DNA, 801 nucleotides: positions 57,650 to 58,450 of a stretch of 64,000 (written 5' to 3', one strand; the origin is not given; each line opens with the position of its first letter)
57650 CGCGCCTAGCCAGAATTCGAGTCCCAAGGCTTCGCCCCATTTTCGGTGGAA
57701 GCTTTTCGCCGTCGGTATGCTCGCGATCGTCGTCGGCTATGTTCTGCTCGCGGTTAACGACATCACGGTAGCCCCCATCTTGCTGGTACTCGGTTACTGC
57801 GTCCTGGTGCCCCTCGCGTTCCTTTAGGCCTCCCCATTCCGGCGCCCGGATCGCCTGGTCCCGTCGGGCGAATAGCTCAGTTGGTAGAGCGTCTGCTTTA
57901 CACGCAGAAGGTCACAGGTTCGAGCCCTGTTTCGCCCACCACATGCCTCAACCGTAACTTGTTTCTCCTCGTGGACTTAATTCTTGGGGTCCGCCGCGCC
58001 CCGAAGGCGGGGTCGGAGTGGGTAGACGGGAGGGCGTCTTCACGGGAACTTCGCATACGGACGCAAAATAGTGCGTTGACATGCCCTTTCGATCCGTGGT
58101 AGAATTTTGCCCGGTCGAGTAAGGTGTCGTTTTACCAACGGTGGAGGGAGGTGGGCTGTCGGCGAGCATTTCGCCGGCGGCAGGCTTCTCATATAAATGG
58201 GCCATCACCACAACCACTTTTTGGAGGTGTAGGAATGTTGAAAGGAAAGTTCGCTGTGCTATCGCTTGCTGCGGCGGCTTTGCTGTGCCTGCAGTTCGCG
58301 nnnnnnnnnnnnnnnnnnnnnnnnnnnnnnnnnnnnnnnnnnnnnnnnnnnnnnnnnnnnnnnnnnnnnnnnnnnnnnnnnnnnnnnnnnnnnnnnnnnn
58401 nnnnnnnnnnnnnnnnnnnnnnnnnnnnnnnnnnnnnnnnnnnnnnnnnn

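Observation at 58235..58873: Ig-like protein with a degenerate duplicated Ca-binding dockerin-like repeat and no TWG tail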

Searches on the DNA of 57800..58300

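Call 55: search_rna_families(source=window, start=57800, end=58300, threshold=evalue, max_evalue=1)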
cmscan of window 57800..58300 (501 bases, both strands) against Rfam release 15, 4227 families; matches with E-value up to 1: 1.
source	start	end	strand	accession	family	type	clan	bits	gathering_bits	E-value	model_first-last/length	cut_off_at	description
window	57866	57938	+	RF00005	tRNA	Gene; tRNA;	CL00001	76.3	29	4.7e-17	1-71/71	no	tRNA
